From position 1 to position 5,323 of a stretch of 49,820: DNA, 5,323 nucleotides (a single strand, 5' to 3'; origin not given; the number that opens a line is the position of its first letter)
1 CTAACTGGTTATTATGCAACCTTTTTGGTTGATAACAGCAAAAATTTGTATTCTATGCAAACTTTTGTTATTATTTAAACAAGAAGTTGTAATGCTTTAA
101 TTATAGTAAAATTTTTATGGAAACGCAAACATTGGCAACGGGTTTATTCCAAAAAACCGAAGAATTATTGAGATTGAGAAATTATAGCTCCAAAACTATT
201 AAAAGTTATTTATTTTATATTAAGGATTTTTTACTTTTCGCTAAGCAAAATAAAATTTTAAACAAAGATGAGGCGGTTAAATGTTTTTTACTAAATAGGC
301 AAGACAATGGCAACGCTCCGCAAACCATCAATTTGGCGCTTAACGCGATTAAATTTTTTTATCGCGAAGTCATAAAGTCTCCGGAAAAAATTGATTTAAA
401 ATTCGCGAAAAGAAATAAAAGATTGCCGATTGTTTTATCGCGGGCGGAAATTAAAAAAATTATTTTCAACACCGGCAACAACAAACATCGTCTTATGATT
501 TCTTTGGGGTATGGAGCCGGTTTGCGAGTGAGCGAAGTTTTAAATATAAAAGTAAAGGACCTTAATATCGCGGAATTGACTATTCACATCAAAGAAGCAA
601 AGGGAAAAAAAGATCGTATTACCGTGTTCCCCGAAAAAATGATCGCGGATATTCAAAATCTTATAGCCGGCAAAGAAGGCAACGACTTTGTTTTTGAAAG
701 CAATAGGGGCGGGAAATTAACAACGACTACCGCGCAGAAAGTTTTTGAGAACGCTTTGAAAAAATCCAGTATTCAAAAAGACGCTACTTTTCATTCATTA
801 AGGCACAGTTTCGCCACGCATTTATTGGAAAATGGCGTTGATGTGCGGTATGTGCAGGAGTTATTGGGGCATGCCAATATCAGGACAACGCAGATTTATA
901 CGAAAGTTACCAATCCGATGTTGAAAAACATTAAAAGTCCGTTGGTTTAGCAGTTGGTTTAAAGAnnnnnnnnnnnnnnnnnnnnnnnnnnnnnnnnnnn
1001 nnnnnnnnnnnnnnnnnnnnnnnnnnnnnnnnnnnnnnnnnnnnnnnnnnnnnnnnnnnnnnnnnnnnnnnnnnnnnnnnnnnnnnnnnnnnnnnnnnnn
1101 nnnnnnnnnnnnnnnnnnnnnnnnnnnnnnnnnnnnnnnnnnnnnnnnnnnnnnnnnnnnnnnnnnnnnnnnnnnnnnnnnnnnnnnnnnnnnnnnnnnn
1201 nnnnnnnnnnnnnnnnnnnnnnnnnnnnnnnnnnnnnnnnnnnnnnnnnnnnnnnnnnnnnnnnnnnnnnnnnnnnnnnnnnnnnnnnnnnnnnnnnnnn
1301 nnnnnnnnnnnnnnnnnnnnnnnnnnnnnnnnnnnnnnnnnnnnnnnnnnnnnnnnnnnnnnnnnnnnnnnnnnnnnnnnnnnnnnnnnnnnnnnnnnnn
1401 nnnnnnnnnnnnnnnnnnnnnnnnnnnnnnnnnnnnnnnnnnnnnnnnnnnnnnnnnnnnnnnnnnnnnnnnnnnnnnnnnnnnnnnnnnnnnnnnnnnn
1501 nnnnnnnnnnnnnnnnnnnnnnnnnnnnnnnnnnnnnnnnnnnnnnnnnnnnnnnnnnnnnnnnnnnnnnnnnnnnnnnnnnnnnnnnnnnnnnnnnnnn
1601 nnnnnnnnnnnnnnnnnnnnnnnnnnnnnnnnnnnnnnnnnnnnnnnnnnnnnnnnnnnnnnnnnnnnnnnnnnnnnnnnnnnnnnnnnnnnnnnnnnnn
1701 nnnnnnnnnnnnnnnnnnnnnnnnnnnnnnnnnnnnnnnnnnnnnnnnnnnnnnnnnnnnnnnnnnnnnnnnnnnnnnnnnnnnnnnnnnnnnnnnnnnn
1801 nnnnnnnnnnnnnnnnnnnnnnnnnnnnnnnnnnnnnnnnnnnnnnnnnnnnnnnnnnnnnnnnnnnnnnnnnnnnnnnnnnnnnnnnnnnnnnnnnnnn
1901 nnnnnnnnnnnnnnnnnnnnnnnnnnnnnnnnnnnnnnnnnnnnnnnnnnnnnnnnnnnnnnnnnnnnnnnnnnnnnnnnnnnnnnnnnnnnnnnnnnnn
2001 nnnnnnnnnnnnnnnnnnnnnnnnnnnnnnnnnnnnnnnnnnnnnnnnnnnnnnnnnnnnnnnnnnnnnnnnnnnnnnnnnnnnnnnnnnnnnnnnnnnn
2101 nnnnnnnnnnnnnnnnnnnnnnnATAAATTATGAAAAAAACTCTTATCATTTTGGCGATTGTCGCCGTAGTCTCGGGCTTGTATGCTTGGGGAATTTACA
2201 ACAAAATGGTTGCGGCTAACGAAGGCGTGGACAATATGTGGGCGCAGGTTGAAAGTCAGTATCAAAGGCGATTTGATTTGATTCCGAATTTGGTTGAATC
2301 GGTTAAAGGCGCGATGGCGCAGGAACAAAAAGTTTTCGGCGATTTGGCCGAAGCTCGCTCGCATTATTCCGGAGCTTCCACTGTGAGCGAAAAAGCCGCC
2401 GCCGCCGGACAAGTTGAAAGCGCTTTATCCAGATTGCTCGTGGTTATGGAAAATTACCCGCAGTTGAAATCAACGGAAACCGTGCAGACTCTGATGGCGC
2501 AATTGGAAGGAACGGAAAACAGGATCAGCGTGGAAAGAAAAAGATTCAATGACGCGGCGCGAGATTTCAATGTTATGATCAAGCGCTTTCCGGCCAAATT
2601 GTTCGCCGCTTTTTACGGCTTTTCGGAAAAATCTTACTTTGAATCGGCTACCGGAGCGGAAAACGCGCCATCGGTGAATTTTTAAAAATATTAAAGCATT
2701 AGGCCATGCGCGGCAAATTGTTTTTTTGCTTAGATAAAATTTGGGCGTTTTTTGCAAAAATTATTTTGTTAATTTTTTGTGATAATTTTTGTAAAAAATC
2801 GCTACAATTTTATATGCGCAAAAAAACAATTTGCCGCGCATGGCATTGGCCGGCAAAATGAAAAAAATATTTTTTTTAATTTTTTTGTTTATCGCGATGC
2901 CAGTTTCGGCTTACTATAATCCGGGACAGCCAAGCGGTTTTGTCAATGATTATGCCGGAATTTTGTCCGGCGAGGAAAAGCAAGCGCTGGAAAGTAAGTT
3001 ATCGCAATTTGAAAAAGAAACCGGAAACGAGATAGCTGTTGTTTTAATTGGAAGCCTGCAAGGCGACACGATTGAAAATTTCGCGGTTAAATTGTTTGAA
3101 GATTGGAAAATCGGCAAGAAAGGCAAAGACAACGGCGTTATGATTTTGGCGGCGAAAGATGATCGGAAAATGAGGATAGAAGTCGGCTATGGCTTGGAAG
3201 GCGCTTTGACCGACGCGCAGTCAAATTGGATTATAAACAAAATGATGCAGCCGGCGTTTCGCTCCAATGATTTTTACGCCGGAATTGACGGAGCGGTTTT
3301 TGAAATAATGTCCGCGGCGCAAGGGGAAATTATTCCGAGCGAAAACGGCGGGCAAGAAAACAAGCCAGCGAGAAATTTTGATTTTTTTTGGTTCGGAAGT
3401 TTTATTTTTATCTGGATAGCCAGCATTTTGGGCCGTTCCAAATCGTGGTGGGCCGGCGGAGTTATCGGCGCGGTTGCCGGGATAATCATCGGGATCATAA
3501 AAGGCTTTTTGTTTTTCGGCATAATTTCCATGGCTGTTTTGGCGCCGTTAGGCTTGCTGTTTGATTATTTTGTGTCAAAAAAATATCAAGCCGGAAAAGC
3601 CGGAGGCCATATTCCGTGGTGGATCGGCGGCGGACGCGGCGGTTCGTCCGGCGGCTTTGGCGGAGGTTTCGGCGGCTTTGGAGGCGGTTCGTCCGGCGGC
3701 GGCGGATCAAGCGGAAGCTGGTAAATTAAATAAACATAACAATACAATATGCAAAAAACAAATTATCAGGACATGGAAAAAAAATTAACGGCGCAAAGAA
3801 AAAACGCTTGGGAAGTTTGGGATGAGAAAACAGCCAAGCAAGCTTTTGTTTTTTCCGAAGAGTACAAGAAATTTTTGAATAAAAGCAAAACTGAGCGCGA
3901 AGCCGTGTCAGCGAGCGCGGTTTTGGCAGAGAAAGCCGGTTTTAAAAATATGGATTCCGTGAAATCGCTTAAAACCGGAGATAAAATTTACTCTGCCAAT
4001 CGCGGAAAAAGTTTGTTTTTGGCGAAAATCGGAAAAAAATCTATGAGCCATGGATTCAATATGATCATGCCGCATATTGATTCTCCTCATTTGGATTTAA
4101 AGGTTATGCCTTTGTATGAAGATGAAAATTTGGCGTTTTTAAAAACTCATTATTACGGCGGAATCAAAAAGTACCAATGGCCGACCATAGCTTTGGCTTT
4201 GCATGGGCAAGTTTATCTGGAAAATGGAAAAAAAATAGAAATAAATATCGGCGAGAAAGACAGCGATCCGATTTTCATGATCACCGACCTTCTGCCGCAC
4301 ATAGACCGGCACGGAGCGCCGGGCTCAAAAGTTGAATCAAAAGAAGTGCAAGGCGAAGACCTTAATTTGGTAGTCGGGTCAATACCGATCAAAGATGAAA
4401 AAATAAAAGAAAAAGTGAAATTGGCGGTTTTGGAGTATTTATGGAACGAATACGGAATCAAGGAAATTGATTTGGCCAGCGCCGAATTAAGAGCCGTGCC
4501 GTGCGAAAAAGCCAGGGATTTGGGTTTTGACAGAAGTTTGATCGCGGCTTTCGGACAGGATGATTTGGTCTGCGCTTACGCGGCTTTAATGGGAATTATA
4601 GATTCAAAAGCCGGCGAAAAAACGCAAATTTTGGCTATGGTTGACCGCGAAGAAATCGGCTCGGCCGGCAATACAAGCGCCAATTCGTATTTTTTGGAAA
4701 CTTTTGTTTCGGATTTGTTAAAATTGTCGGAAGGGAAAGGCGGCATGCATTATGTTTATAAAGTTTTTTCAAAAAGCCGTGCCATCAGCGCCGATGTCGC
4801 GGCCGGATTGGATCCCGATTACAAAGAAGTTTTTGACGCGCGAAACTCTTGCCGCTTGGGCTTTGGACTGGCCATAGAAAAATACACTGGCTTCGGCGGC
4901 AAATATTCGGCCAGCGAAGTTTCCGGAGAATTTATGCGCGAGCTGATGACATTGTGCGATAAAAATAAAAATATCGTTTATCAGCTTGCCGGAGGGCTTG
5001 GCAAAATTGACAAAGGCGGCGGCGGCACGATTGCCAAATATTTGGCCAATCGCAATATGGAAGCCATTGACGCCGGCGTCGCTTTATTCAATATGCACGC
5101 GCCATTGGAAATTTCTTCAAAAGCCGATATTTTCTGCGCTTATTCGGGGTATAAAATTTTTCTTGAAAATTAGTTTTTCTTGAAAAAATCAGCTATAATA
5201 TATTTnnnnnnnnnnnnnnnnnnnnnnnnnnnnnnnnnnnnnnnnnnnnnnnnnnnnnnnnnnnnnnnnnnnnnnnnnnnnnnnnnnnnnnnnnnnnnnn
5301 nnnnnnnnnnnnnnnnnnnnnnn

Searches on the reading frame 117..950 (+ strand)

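Call 60: search_protein_families(library=pfam, proteins=[window:117-950:+], max_evalue=0.0001)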
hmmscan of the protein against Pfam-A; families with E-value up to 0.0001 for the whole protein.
window:117-950:+ (277 aa): 3 families
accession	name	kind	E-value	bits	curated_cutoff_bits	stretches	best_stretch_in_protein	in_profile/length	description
PF00589.27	Phage_integrase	-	4.8e-41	140.8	27.1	1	110-265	6-169/172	Phage integrase family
PF13495.12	Phage_int_SAM_4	-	8e-15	55.5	27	1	10-89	1-82/85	Phage integrase, N-terminal SAM-like domain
PF02899.23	Phage_int_SAM_1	-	3e-05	24.7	22.3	1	15-86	6-80/83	Phage integrase, N-terminal SAM-like domain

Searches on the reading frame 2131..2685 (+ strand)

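Call 60: search_protein_families(library=pfam, proteins=[window:2131-2685:+], max_evalue=0.0001)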
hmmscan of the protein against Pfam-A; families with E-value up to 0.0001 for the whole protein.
window:2131-2685:+ (184 aa): 1 family
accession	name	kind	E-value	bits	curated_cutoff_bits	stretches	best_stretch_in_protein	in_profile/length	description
PF04011.17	LemA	-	1.3e-54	184.5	26.2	1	37-184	2-149/149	LemA family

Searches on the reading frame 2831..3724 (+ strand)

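Call 60: search_protein_families(library=pfam, proteins=[window:2831-3724:+], max_evalue=0.0001)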
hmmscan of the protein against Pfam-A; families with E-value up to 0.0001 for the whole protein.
window:2831-3724:+ (297 aa): 1 family
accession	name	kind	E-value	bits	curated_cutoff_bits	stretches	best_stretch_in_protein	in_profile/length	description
PF04536.20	TPM_phosphatase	-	8.1e-45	152.3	22.1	1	38-160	1-123/125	TPM domain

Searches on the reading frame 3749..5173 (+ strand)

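Call 60: search_protein_families(library=pfam, proteins=[window:3749-5173:+], max_evalue=0.0001)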
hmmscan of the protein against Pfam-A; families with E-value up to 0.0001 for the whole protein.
window:3749-5173:+ (474 aa): 1 family
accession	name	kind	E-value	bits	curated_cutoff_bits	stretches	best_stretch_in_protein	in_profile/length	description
PF02127.20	Peptidase_M18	-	6.8e-78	262.8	24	1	42-471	1-431/432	Aminopeptidase I zinc metalloprotease (M18)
